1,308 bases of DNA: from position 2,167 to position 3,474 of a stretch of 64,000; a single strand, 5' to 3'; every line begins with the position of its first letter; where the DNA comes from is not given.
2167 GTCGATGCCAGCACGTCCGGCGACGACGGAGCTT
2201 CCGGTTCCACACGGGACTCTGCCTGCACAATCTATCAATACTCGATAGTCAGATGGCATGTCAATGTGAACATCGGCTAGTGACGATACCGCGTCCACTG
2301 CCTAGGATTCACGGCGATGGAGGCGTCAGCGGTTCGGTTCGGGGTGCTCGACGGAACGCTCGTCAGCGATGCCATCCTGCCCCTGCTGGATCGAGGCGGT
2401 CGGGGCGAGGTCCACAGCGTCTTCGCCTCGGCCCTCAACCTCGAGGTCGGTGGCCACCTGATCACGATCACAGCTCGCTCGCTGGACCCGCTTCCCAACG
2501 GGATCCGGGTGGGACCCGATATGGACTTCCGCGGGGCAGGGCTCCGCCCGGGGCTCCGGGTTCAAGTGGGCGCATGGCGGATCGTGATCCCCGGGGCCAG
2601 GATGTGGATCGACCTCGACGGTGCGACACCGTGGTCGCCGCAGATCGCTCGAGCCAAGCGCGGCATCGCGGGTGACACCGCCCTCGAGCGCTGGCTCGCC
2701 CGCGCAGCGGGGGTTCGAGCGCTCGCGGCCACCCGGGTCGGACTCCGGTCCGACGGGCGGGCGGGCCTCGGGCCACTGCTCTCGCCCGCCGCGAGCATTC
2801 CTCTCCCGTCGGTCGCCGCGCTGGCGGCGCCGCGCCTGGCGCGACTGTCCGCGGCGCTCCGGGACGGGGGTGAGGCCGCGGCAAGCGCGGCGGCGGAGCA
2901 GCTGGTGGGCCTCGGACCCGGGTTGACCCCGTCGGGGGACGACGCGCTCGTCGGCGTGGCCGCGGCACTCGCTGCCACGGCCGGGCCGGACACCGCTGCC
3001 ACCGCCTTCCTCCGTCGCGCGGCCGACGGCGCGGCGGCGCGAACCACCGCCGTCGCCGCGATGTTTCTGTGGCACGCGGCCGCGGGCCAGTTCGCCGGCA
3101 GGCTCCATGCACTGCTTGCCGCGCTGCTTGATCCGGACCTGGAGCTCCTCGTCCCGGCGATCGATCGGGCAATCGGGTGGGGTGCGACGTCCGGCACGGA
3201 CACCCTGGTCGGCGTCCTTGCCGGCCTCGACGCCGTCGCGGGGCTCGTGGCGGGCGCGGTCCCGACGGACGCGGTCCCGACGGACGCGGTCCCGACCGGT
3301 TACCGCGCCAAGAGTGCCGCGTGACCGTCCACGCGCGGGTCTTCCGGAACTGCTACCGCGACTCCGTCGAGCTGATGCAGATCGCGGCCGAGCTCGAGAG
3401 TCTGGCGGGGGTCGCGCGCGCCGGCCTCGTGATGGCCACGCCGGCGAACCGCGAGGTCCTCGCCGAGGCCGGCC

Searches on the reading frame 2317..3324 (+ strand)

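Call 37: search_protein_families(library=pfam, proteins=[window:2317-3324:+], max_evalue=0.00001)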
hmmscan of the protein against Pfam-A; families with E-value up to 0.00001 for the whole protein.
window:2317-3324:+ (335 aa): 1 family
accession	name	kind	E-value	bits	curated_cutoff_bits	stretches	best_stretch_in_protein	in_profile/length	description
PF11392.14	AllH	-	1.7e-25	90.2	25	1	196-304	1-109/109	Oxamate carbamoyltransferase subunit AllH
